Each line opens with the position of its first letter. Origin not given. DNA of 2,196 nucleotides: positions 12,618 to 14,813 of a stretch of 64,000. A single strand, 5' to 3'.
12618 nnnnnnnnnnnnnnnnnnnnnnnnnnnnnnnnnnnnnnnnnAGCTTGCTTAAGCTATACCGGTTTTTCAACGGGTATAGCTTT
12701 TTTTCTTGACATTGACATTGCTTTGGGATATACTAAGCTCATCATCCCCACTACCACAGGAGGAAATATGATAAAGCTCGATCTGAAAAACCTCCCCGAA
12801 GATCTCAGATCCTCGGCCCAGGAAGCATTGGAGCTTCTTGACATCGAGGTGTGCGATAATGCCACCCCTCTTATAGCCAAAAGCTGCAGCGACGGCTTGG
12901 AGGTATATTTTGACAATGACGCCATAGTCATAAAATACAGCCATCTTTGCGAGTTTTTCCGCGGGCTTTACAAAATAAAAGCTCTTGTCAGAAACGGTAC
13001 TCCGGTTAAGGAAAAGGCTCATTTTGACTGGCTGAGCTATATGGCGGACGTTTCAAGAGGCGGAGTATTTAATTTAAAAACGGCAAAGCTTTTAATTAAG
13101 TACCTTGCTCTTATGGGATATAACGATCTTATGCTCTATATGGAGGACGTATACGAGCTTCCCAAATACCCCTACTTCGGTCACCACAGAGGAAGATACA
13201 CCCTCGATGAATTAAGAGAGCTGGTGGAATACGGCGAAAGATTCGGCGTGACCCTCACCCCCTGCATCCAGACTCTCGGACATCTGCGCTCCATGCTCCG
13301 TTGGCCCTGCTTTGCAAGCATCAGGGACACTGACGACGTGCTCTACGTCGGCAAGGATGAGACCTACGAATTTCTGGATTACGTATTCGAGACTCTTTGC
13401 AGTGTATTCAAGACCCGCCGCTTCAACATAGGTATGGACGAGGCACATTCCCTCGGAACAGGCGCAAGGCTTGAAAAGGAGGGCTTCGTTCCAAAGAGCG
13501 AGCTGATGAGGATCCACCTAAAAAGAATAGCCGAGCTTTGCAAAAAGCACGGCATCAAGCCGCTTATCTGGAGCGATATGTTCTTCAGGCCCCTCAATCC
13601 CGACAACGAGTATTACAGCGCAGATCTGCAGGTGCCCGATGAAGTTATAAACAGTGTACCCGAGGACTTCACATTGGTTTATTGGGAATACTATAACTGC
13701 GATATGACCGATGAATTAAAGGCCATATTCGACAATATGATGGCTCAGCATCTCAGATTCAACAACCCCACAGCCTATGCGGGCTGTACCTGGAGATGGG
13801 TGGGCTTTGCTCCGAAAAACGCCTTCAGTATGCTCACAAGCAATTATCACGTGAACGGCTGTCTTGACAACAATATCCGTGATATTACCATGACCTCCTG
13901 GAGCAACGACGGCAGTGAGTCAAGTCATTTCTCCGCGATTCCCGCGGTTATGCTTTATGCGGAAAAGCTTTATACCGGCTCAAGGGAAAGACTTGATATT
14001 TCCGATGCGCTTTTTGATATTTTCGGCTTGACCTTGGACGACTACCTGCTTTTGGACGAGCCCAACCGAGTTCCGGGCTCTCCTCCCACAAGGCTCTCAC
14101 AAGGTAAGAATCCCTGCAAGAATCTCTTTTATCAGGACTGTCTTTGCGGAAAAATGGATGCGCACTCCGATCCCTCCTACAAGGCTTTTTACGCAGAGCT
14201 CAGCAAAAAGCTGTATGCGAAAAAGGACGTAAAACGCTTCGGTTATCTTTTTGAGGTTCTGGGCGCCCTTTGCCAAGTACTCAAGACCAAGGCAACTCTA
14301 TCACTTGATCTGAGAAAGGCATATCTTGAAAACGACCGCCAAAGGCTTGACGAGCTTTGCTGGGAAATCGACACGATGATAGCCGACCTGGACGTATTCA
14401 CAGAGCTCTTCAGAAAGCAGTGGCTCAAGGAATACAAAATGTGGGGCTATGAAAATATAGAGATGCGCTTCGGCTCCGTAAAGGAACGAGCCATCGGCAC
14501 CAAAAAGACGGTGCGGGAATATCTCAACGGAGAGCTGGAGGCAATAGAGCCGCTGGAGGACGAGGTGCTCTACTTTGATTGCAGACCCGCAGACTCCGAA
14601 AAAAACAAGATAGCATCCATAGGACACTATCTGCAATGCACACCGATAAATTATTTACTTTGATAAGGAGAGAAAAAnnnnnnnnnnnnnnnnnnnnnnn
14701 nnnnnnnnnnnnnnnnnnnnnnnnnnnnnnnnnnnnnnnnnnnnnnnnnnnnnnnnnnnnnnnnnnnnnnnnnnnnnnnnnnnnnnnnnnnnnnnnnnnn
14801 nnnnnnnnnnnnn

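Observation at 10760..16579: Tandem triplication of an intracellular GH20-like gene with mosaic (gene-conversion-like) similarity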

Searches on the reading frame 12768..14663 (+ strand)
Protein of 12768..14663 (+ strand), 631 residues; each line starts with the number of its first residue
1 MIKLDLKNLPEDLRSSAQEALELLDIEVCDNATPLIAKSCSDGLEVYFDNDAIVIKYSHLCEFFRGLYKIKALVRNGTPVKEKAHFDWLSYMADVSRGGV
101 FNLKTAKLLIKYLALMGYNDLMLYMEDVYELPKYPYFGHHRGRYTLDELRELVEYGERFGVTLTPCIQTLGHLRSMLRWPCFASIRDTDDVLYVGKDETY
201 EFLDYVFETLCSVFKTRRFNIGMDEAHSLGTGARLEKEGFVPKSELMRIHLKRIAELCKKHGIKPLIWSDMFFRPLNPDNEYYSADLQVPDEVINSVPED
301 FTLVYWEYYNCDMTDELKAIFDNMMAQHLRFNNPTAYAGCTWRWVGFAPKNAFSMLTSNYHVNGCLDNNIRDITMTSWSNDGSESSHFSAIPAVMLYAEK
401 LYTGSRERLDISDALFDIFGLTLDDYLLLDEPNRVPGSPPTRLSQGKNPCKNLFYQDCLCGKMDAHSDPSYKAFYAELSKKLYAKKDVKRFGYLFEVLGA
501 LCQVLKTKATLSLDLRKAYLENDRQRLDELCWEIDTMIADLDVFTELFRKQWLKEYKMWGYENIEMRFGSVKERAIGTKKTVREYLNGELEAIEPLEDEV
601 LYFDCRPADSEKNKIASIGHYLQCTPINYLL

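Call 4: search_protein_families(library=pfam, proteins=[window:12768-14663:+], max_evalue=0.01)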
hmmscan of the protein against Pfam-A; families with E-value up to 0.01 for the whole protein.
window:12768-14663:+ (631 aa): 2 families
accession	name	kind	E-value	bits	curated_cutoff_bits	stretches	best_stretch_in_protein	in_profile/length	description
PF18088.7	Glyco_H_20C_C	-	7.7e-46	156.8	27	1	424-610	1-189/194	Glycoside Hydrolase 20C C-terminal domain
PF00728.28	Glyco_hydro_20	-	1.4e-12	48.1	22.3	1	86-275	1-226/348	Glycosyl hydrolase family 20, catalytic domain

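Call 38: search_protein_families(library=ncbifam, proteins=[window:12768-14660:+], max_evalue=0.01)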
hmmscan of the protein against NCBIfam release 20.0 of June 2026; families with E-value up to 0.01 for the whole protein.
window:12768-14660:+ (631 aa): 0 families

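Call 62: find_homologous_proteins(query=window:12768-14660:+, max_evalue=1e-30)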
Query window:12768-14660:+ (631 aa): 2852 proteins with E <= 1e-30 among 8000 candidates; the best 120 are listed.
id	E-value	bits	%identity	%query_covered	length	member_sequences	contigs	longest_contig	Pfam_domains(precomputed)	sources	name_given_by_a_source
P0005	0.0e+0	1275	100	86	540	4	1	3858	PF00728.29,PF18088.8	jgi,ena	-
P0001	3.9e-292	989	66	100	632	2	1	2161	PF00728.29,PF18088.8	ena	-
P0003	3.0e-287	973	64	100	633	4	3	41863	PF00728.29,PF18088.8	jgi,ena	-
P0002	5.8e-280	948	63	100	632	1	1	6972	PF00728.29,PF18088.8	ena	-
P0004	3.3e-273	926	61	100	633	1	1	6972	PF00728.29,PF18088.8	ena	-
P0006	3.3e-230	784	54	99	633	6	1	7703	PF00728.29,PF18088.8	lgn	-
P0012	3.5e-223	761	53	100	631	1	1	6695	PF00728.29,PF18088.8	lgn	-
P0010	1.6e-219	749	51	100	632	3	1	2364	PF00728.29,PF18088.8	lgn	-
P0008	3.7e-218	744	51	100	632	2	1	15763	PF00728.29,PF18088.8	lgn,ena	-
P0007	7.8e-218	743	51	100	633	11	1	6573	PF00728.29,PF18088.8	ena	-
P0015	1.1e-217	743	51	100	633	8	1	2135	PF00728.29,PF18088.8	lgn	-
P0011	3.7e-216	738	51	100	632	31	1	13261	PF00728.29,PF18088.8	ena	-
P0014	1.4e-215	736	50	100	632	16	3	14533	PF00728.29,PF18088.8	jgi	-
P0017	1.8e-215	735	51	100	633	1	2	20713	PF00728.29,PF18088.8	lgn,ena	-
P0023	7.7e-215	733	51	100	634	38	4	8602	PF00728.29,PF18088.8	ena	-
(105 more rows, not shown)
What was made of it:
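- Tried and rejected: The next best hit is a c1-type protein at 66% (call 62).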
